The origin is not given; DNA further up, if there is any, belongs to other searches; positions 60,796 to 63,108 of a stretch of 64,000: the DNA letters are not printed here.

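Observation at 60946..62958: Asparagine-synthetase / Dph6 (MJ0570) PP-loop fusion protein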

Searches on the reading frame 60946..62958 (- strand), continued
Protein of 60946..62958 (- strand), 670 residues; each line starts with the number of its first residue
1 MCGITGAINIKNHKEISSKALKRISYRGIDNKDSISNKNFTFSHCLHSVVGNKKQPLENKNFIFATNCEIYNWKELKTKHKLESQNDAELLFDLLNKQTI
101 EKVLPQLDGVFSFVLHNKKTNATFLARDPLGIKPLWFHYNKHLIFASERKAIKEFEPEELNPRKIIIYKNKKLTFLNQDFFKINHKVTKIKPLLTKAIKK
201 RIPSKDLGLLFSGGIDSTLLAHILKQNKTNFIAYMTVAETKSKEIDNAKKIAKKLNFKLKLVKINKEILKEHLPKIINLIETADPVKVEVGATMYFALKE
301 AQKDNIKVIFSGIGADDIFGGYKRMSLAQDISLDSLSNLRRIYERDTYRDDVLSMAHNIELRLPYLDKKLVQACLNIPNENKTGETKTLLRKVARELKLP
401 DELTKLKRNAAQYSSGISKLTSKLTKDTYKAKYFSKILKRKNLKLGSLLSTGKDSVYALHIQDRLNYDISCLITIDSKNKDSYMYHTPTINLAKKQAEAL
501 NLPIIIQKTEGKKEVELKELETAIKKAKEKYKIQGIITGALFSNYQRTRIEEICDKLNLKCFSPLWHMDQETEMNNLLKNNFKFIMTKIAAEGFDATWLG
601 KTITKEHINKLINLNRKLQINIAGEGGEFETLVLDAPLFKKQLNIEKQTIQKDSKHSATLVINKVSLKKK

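Call 65: find_homologous_proteins(query=L044:3001-5160:+, max_evalue=1e-30)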
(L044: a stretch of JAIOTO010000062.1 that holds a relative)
Query L044:3001-5160:+ (720 aa): 698 proteins with E <= 1e-30 among 8000 candidates; the best 120 are listed.
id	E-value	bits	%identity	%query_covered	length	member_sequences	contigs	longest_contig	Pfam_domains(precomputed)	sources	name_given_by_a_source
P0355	0.0e+0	1576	98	97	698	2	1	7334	PF00733.28,PF28410.1,PF01902.25,PF13522.12,PF02540.24,PF13537.12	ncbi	ncbi:MAG: diphthine--ammonia ligase [Methanosarcinaceae archaeon]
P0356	0.0e+0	1394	85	99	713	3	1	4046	PF00733.28,PF28410.1,PF01902.25,PF13522.12,PF02540.24,PF13537.12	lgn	-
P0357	3.1e-261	887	55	100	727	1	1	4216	PF00733.28,PF28410.1,PF24167.2,PF01902.25,PF13522.12,PF13537.12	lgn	-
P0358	2.8e-259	880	54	100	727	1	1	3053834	PF00733.28,PF28410.1,PF24167.2,PF01902.25,PF13522.12,PF13537.12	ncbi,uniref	ncbi:diphthine--ammonia ligase [Methanolobus sp. ZRKC5]|uniref:diphthine--ammonia ligase n=1 Tax=Met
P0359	9.6e-259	879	54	100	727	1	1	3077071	PF00733.28,PF28410.1,PF24167.2,PF01902.25,PF13522.12,PF13537.12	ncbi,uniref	ncbi:diphthine--ammonia ligase [Methanolobus sp. ZRKC4]|uniref:diphthine--ammonia ligase n=1 Tax=Met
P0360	4.5e-258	876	55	100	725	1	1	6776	PF00733.28,PF28410.1,PF24167.2,PF01902.25,PF13522.12,PF13537.12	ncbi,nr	ncbi:MAG: TIGR00289 family protein [Methanosarcinaceae archaeon]|nr:TIGR00289 family protein [Methan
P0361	1.0e-257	875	54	100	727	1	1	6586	PF00733.28,PF28410.1,PF24167.2,PF01902.25,PF13522.12,PF13537.12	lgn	-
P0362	1.2e-257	875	55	100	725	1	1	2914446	PF00733.28,PF28410.1,PF24167.2,PF01902.25,PF13522.12,PF13537.12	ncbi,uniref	ncbi:diphthine--ammonia ligase [Methanolobus sp. ZRKC2]|uniref:diphthine--ammonia ligase n=1 Tax=Met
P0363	4.2e-257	873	54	100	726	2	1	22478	PF00733.28,PF28410.1,PF24167.2,PF01902.25,PF13522.12,PF13537.12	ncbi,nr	ncbi:MAG: diphthine--ammonia ligase [Methanolobus sp.]|nr:diphthine--ammonia ligase [Methanolobus sp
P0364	8.7e-257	872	55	100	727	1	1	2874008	PF00733.28,PF28410.1,PF24167.2,PF01902.25,PF13522.12,PF13537.12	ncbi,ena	-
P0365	1.9e-256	871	54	100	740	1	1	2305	PF00733.28,PF28410.1,PF24167.2,PF01902.25,PF13522.12,PF13537.12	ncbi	-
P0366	4.3e-256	870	53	100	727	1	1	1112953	PF00733.28,PF28410.1,PF24167.2,PF01902.25,PF13522.12,PF13537.12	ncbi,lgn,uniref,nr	ncbi:diphthine--ammonia ligase [Methanolobus profundi]|uniref:Asparagine synthase (Glutamine-hydroly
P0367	4.7e-256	870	54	100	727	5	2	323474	PF00733.28,PF28410.1,PF24167.2,PF01902.25,PF13522.12,PF13537.12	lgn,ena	-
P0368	6.1e-256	869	54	100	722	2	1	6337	PF00733.28,PF28410.1,PF24167.2,PF01902.25,PF13522.12,PF13537.12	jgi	-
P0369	6.3e-256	869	54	100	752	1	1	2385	PF00733.28,PF28410.1,PF24167.2,PF01902.25,PF13522.12,PF13537.12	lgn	-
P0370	7.0e-256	869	54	100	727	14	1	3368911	PF00733.28,PF28410.1,PF24167.2,PF01902.25,PF13522.12,PF13537.12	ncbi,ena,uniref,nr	ncbi:diphthine--ammonia ligase [uncultured Methanolobus sp.]|uniref:diphthine--ammonia ligase n=1 Ta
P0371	3.5e-255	867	55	100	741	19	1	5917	PF00733.28,PF28410.1,PF24167.2,PF01902.25,PF13522.12,PF13537.12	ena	-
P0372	3.9e-255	867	54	100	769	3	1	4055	PF00733.28,PF28410.1,PF24167.2,PF01902.25,PF13522.12,PF13537.12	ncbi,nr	ncbi:MAG: diphthine--ammonia ligase [Methanosarcinaceae archaeon]|nr:diphthine--ammonia ligase [Meth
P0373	1.2e-254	865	54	100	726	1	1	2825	PF00733.28,PF28410.1,PF24167.2,PF01902.25,PF13522.12,PF13537.12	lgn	-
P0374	2.0e-254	864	54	100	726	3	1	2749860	PF00733.28,PF28410.1,PF24167.2,PF01902.25,PF13522.12,PF02540.24,PF13537.12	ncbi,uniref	ncbi:diphthine--ammonia ligase [Methanolobus sp. ZRKC3]|uniref:diphthine--ammonia ligase n=1 Tax=Met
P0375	2.3e-254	864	54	100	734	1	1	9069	PF00733.28,PF28410.1,PF24167.2,PF01902.25,PF13522.12,PF13537.12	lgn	-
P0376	7.8e-254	862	55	100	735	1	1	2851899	PF00733.28,PF28410.1,PF24167.2,PF01902.25,PF13522.12,PF13537.12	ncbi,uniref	ncbi:diphthine--ammonia ligase [Methanolobus sp. WCC4]|uniref:diphthine--ammonia ligase n=1 Tax=Meth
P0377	9.3e-254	862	53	100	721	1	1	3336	PF00733.28,PF28410.1,PF24167.2,PF01902.25,PF13522.12,PF13537.12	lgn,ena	-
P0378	1.9e-253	861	54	100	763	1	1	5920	PF00733.28,PF28410.1,PF24167.2,PF01902.25,PF13522.12,PF13537.12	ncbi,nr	ncbi:MAG: diphthine--ammonia ligase [Methanosarcinaceae archaeon]|nr:diphthine--ammonia ligase [Meth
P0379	3.3e-253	860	54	100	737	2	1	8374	PF00733.28,PF28410.1,PF24167.2,PF01902.25,PF13522.12,PF13537.12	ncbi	ncbi:MAG: diphthine--ammonia ligase [Methanosarcinaceae archaeon]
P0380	5.9e-253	859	54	100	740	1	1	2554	PF00733.28,PF28410.1,PF24167.2,PF01902.25,PF13522.12,PF13537.12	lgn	-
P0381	1.0e-252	859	53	100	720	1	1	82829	PF00733.28,PF28410.1,PF24167.2,PF01902.25,PF13522.12,PF13537.12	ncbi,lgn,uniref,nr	ncbi:diphthine--ammonia ligase [Methanolobus bombayensis]|uniref:diphthine--ammonia ligase n=1 Tax=M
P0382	1.6e-252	858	54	100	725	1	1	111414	PF00733.28,PF28410.1,PF24167.2,PF01902.25,PF13522.12,PF02540.24,PF13537.12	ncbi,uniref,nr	ncbi:diphthine--ammonia ligase [Methanolobus halotolerans]|uniref:TIGR00289 family protein n=1 Tax=M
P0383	2.1e-252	858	53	100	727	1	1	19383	PF00733.28,PF28410.1,PF24167.2,PF01902.25,PF13522.12,PF13537.12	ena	-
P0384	5.4e-252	856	54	100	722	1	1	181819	PF00733.28,PF28410.1,PF24167.2,PF01902.25,PF13522.12,PF13537.12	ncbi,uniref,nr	ncbi:diphthine--ammonia ligase [Methanolobus vulcani]|uniref:Diphthine--ammonia ligase n=1 Tax=Metha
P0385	5.8e-252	856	54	100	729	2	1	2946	PF00733.28,PF28410.1,PF24167.2,PF01902.25,PF13522.12,PF13537.12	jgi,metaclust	metaclust:\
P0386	6.5e-252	856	54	100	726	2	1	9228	PF00733.28,PF28410.1,PF01902.25,PF13522.12,PF13537.12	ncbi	-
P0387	1.4e-251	855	53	100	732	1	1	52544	PF00733.28,PF28410.1,PF24167.2,PF01902.25,PF13522.12,PF13537.12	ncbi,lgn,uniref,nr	ncbi:diphthine--ammonia ligase [Methanolobus psychrotolerans]|uniref:diphthine--ammonia ligase n=1 T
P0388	1.9e-251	854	54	100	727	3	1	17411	PF00733.28,PF28410.1,PF24167.2,PF01902.25,PF13522.12,PF13537.12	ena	-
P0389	2.0e-251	854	52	100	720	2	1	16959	PF00733.28,PF28410.1,PF24167.2,PF03054.23,PF01902.25,PF13522.12,PF13537.12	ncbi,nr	ncbi:MAG: diphthine--ammonia ligase [Methanosarcinaceae archaeon]|nr:diphthine--ammonia ligase [Meth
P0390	2.8e-251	854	54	100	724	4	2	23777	PF00733.28,PF28410.1,PF24167.2,PF01902.25,PF13522.12,PF13537.12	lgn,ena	-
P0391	3.4e-251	854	54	100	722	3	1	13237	PF00733.28,PF28410.1,PF24167.2,PF01902.25,PF13522.12,PF13537.12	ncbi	-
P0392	2.3e-250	851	53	100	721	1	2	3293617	PF00733.28,PF28410.1,PF24167.2,PF01902.25,PF13522.12,PF13537.12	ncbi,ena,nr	nr:diphthine--ammonia ligase [uncultured Methanolobus sp.]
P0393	2.9e-250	851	53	100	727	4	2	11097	PF00733.28,PF28410.1,PF24167.2,PF01902.25,PF13522.12,PF02540.24,PF13537.12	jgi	-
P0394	8.1e-250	849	52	100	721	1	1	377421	PF00733.28,PF28410.1,PF24167.2,PF01902.25,PF13522.12,PF13537.12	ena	-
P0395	8.6e-250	849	52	100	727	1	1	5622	PF00733.28,PF28410.1,PF24167.2,PF01902.25,PF13522.12,PF13537.12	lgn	-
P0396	2.2e-249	848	53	100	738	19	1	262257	PF00733.28,PF28410.1,PF24167.2,PF01902.25,PF13522.12,PF13537.12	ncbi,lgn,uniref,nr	ncbi:diphthine--ammonia ligase [Methanolobus chelungpuianus]|uniref:ATP-binding protein n=1 Tax=Meth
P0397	2.2e-249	848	53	100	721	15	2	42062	PF00733.28,PF28410.1,PF24167.2,PF01902.25,PF13522.12,PF13537.12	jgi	jgi:asparagine synthase (glutamine-hydrolysing)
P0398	2.2e-249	848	54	100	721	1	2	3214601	PF00733.28,PF28410.1,PF24167.2,PF01902.25,PF13522.12,PF13537.12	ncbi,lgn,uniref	ncbi:diphthine--ammonia ligase [Methanolobus sp. WCC1]|uniref:diphthine--ammonia ligase n=1 Tax=uncl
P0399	3.6e-249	847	53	100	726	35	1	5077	PF00733.28,PF28410.1,PF24167.2,PF01902.25,PF13522.12,PF13537.12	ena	-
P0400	5.1e-249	846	54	100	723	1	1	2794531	PF00733.28,PF28410.1,PF24167.2,PF01902.25,PF13522.12,PF13537.12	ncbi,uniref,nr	ncbi:diphthine--ammonia ligase [Methanolobus sediminis]|uniref:Diphthine--ammonia ligase n=1 Tax=Met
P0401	9.2e-249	846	53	100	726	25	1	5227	PF00733.28,PF28410.1,PF24167.2,PF01902.25,PF13522.12,PF13537.12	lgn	-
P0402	9.9e-249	845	54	100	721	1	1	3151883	PF00733.28,PF28410.1,PF24167.2,PF01902.25,PF13522.12,PF13537.12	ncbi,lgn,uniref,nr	ncbi:metal-binding-domain/4Fe-4S-binding-domain containing ABC transporter, ATP-binding protein [Met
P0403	1.4e-248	845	54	100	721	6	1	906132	PF00733.28,PF28410.1,PF24167.2,PF01902.25,PF13522.12,PF13537.12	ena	-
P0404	2.0e-248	844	53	100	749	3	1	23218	PF00733.28,PF28410.1,PF24167.2,PF01902.25,PF13522.12,PF13537.12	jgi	jgi:asparagine synthase (glutamine-hydrolysing)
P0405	2.5e-248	844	54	100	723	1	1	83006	PF00733.28,PF28410.1,PF24167.2,PF01902.25,PF13522.12,PF13537.12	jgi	jgi:asparagine synthase (glutamine-hydrolysing)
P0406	5.7e-248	843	53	100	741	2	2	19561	PF00733.28,PF28410.1,PF24167.2,PF01902.25,PF13522.12,PF13537.12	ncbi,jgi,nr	ncbi:MAG TPA: diphthine--ammonia ligase [Methanosarcinaceae archaeon]|nr:diphthine--ammonia ligase [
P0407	1.4e-247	842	53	100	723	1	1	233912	PF00733.28,PF28410.1,PF24167.2,PF01902.25,PF13522.12,PF13537.12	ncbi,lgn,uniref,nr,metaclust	ncbi:asparagine synthase (glutamine-hydrolysing) [Methanolobus vulcani]|uniref:Asparagine synthase (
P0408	4.0e-247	840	51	100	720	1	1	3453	PF00733.28,PF28410.1,PF24167.2,PF03054.23,PF01902.25,PF13522.12,PF13537.12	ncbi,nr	ncbi:MAG: diphthine--ammonia ligase [Methanosarcinaceae archaeon]|nr:diphthine--ammonia ligase [Meth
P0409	2.7e-246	837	58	89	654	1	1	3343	PF00733.28,PF28410.1,PF24167.2,PF01902.25,PF13522.12,PF13537.12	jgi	jgi:asparagine synthase (glutamine-hydrolysing)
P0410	3.7e-246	837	53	100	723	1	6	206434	PF00733.28,PF28410.1,PF24167.2,PF01902.25,PF13522.12,PF13537.12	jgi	jgi:asparagine synthase (glutamine-hydrolysing)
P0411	6.9e-246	836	53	100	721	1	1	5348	PF00733.28,PF28410.1,PF24167.2,PF01902.25,PF13522.12,PF13537.12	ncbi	-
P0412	8.3e-246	836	53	100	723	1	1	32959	PF00733.28,PF28410.1,PF24167.2,PF01902.25,PF13522.12,PF13537.12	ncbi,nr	ncbi:MAG: diphthine-ammonia ligase [Methanolobus sp.]|nr:diphthine-ammonia ligase [Methanolobus sp.]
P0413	1.5e-245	835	53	100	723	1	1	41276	PF00733.28,PF28410.1,PF24167.2,PF01902.25,PF13522.12,PF13537.12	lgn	-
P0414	1.5e-245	835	52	100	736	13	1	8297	PF00733.28,PF28410.1,PF24167.2,PF01902.25,PF13522.12,PF13537.12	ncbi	-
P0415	2.5e-245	834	53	100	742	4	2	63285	PF00733.28,PF28410.1,PF24167.2,PF01902.25,PF13522.12,PF13537.12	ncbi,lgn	ncbi:MAG: diphthine--ammonia ligase [Methanosarcinaceae archaeon]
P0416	1.1e-244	832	53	100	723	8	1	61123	PF00733.28,PF28410.1,PF24167.2,PF01902.25,PF13522.12,PF13537.12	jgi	jgi:asparagine synthase (glutamine-hydrolysing)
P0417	3.8e-244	830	52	100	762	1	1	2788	PF00733.28,PF28410.1,PF24167.2,PF01902.25,PF13522.12,PF13537.12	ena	-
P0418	5.1e-244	830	53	100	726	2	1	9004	PF00733.28,PF28410.1,PF24167.2,PF01902.25,PF13522.12,PF13537.12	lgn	-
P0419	1.4e-243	828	53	100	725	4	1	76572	PF00733.28,PF28410.1,PF01902.25,PF13537.12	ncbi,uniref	ncbi:MAG: diphthine--ammonia ligase [Methanomethylovorans sp.]|uniref:diphthine--ammonia ligase n=1 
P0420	3.3e-243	827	53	100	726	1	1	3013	PF00733.28,PF28410.1,PF24167.2,PF01902.25,PF13522.12,PF13537.12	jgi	-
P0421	4.1e-241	820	52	100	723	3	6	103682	PF00733.28,PF28410.1,PF24167.2,PF01902.25,PF13522.12,PF13537.12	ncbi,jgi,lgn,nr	ncbi:MAG: TIGR00289 family protein [Methanomethylovorans sp.]|jgi:asparagine synthase (glutamine-hyd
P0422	1.8e-240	818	52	100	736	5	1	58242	PF00733.28,PF28410.1,PF24167.2,PF01902.25,PF13522.12,PF13537.12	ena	-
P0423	8.2e-231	786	50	100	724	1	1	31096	PF00733.28,PF28410.1,PF01902.25,PF13522.12,PF13537.12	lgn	-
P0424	2.6e-230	785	53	100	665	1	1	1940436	PF00733.28,PF28410.1,PF24167.2,PF01902.25,PF13537.12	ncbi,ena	-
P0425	2.1e-226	772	50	100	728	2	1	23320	PF00733.28,PF28410.1,PF24167.2,PF01902.25,PF13537.12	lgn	-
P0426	8.4e-223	760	50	100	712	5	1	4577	PF00733.28,PF28410.1,PF01902.25,PF13537.12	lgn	-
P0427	2.3e-220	752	51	100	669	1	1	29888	PF00733.28,PF28410.1,PF24167.2,PF01902.25,PF13537.12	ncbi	-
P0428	9.9e-220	750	48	100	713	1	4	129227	PF00733.28,PF28410.1,PF24167.2,PF01902.25,PF02540.24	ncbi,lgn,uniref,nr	ncbi:diphthine--ammonia ligase [Methanohalophilus sp.]|uniref:diphthine--ammonia ligase n=1 Tax=Meth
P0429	4.6e-214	731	51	89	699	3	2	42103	PF00733.28,PF28410.1,PF01902.25,PF13522.12,PF13537.12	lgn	-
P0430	1.8e-212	726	47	100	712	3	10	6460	PF00733.28,PF28410.1,PF24167.2,PF01902.25,PF13522.12,PF13537.12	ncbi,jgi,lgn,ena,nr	ncbi:MAG: diphthine--ammonia ligase [Methanosarcinaceae archaeon]|jgi:asparagine synthase (glutamine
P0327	1.3e-201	690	46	100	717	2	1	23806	PF00733.28,PF28410.1,PF24167.2,PF01902.25,PF13522.12,PF13537.12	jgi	jgi:diphthine-ammonia ligase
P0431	1.4e-198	680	49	89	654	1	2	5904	PF00733.28,PF28410.1,PF24167.2,PF01902.25,PF13522.12,PF13537.12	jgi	-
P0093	2.3e-198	679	45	100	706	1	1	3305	PF00733.28,PF28410.1,PF24167.2,PF03054.23,PF06508.20,PF01902.25,PF13522.12,PF02540.24,PF13537.12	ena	-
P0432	2.1e-196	672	45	100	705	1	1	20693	PF00733.28,PF28410.1,PF24167.2,PF06508.20,PF01902.25,PF13522.12,PF13537.12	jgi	-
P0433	2.8e-196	672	47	89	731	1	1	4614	PF00733.28,PF28410.1,PF24167.2,PF01902.25,PF13522.12,PF13537.12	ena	-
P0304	6.8e-196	671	48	89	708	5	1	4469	PF00733.28,PF28410.1,PF24167.2,PF06508.20,PF01902.25,PF13522.12,PF02540.24,PF13537.12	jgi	jgi:asparagine synthase (glutamine-hydrolysing)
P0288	9.1e-196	670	45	100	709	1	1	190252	PF00733.28,PF28410.1,PF24167.2,PF03054.23,PF01902.25,PF13522.12,PF13537.12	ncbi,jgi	-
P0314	1.1e-195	670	49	89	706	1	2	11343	PF00733.28,PF28410.1,PF24167.2,PF01902.25,PF13522.12,PF02540.24,PF13537.12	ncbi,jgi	jgi:asparagine synthase (glutamine-hydrolysing)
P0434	4.4e-194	665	48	89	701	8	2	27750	PF00733.28,PF28410.1,PF24167.2,PF01902.25,PF13522.12,PF13537.12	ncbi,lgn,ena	-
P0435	1.7e-193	663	50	89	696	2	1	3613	PF00733.28,PF28410.1,PF24167.2,PF03054.23,PF06508.20,PF01902.25,PF13522.12,PF13537.12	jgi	jgi:asparagine synthase (glutamine-hydrolysing)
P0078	5.2e-193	661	49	90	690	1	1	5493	PF00733.28,PF28410.1,PF24167.2,PF03054.23,PF06508.20,PF01902.25,PF13522.12,PF13537.12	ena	-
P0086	8.5e-193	661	49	90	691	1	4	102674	PF00733.28,PF28410.1,PF24167.2,PF03054.23,PF06508.20,PF01902.25,PF13522.12,PF13537.12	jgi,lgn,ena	-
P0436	1.4e-192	660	45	100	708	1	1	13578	PF00733.28,PF28410.1,PF24167.2,PF03054.23,PF06508.20,PF01902.25,PF13522.12,PF02540.24,PF13537.12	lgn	-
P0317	4.3e-192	658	44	100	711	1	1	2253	PF00733.28,PF28410.1,PF24167.2,PF03054.23,PF01902.25,PF13522.12,PF13537.12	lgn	-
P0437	4.9e-192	658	44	100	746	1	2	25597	PF00733.28,PF28410.1,PF24167.2,PF01902.25,PF13522.12,PF13537.12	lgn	-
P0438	7.5e-192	657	49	89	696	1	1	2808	PF00733.28,PF28410.1,PF24167.2,PF01902.25,PF13522.12,PF13537.12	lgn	-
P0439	4.6e-191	655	43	100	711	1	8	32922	PF00733.28,PF28410.1,PF24167.2,PF01902.25,PF13522.12,PF13537.12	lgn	-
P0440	7.6e-191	654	43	100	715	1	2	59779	PF00733.28,PF28410.1,PF24167.2,PF03054.23,PF06508.20,PF01902.25,PF13522.12,PF13537.12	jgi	jgi:diphthine-ammonia ligase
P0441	2.9e-190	652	45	100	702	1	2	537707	PF00733.28,PF28410.1,PF24167.2,PF03054.23,PF06508.20,PF01902.25,PF13522.12,PF13537.12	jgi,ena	jgi:diphthine-ammonia ligase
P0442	4.0e-190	652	45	100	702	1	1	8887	PF00733.28,PF28410.1,PF24167.2,PF01902.25,PF13522.12,PF13537.12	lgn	-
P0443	5.0e-190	651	43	99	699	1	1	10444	PF00733.28,PF28410.1,PF24167.2,PF03054.23,PF06508.20,PF01902.25,PF13522.12,PF02540.24,PF13537.12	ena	-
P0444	5.5e-190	651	43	99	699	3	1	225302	PF00733.28,PF28410.1,PF24167.2,PF03054.23,PF06508.20,PF01902.25,PF13522.12,PF13537.12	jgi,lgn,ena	-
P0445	1.4e-189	650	44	100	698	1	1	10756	PF00733.28,PF28410.1,PF24167.2,PF03054.23,PF06508.20,PF01902.25,PF13522.12,PF02540.24,PF13537.12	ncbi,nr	ncbi:MAG: diphthine--ammonia ligase [Nanoarchaeota archaeon]|nr:diphthine--ammonia ligase [Nanoarcha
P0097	2.1e-189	649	46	97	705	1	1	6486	PF00733.28,PF28410.1,PF24167.2,PF03054.23,PF01902.25,PF13522.12,PF13537.12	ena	-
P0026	4.0e-189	648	44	100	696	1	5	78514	PF00733.28,PF28410.1,PF24167.2,PF06508.20,PF01902.25,PF13522.12,PF13537.12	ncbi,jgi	-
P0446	6.2e-189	648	43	99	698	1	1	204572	PF00733.28,PF28410.1,PF24167.2,PF03054.23,PF01902.25,PF13522.12,PF13537.12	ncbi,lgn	-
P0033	8.1e-189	647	44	100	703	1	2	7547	PF00733.28,PF28410.1,PF24167.2,PF03054.23,PF06508.20,PF01902.25,PF13522.12,PF02540.24,PF13537.12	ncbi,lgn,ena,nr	ncbi:MAG: diphthine--ammonia ligase [Nanoarchaeota archaeon]|nr:diphthine--ammonia ligase [Nanoarcha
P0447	2.0e-188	646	43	100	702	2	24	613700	PF00733.28,PF28410.1,PF24167.2,PF03054.23,PF06508.20,PF01902.25,PF13522.12,PF13537.12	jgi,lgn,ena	jgi:diphthine-ammonia ligase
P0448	3.2e-188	645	48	89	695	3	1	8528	PF00733.28,PF28410.1,PF24167.2,PF01902.25,PF13522.12,PF13537.12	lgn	-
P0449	4.1e-188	645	42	100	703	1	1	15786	PF00733.28,PF28410.1,PF24167.2,PF03054.23,PF06508.20,PF01902.25,PF13522.12,PF13537.12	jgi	-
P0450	6.6e-188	644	52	79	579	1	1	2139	PF00733.28,PF28410.1,PF24167.2,PF03054.23,PF06508.20,PF02568.21,PF01902.25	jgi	-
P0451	1.2e-187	644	44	100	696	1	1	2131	PF00733.28,PF28410.1,PF06508.20,PF01902.25,PF13522.12,PF13537.12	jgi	jgi:asparagine synthase (glutamine-hydrolysing)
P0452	2.1e-187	643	48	92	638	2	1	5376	PF00733.28,PF28410.1,PF24167.2,PF01902.25,PF13522.12,PF13537.12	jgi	-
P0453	2.3e-187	643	44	100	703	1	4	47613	PF00733.28,PF28410.1,PF24167.2,PF03054.23,PF06508.20,PF01902.25,PF13522.12,PF13537.12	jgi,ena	jgi:diphthine-ammonia ligase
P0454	2.7e-187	642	43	100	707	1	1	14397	PF00733.28,PF28410.1,PF24167.2,PF03054.23,PF06508.20,PF01902.25,PF13522.12,PF02540.24,PF13537.12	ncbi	-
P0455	2.7e-187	642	45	89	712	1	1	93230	PF00733.28,PF28410.1,PF24167.2,PF01902.25,PF13522.12,PF13537.12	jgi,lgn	jgi:asparagine synthase (glutamine-hydrolysing)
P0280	4.7e-187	642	48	89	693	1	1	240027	PF00733.28,PF28410.1,PF24167.2,PF03054.23,PF01902.25,PF13522.12,PF13537.12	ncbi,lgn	-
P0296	8.9e-187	641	47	90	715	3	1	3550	PF00733.28,PF28410.1,PF24167.2,PF01902.25,PF13522.12,PF13537.12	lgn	-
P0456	1.1e-186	640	47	89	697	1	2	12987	PF00733.28,PF28410.1,PF24167.2,PF06508.20,PF01902.25,PF13522.12,PF02540.24,PF13537.12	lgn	-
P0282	1.2e-186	640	43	100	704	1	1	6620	PF00733.28,PF28410.1,PF24167.2,PF03054.23,PF01902.25,PF13522.12,PF13537.12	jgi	-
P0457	1.3e-186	640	48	87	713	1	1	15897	PF00733.28,PF28410.1,PF24167.2,PF01902.25,PF13522.12,PF13537.12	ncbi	-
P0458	4.7e-186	638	43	100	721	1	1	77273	PF00733.28,PF28410.1,PF24167.2,PF06508.20,PF01902.25,PF13522.12,PF13537.12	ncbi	ncbi:diphthine--ammonia ligase [Nanoarchaeota archaeon]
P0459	5.4e-186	638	47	90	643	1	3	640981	PF00733.28,PF28410.1,PF24167.2,PF03054.23,PF06508.20,PF01902.25,PF13522.12,PF02540.24,PF13537.12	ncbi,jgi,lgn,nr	ncbi:diphthine--ammonia ligase [Candidatus Woesearchaeota archaeon]|nr:diphthine--ammonia ligase [Ca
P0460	1.7e-185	636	43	100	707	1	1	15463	PF00733.28,PF28410.1,PF24167.2,PF03054.23,PF06508.20,PF01902.25,PF13522.12,PF02540.24,PF13537.12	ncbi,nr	ncbi:diphthine--ammonia ligase [Candidatus Woesearchaeota archaeon]|nr:diphthine--ammonia ligase [Ca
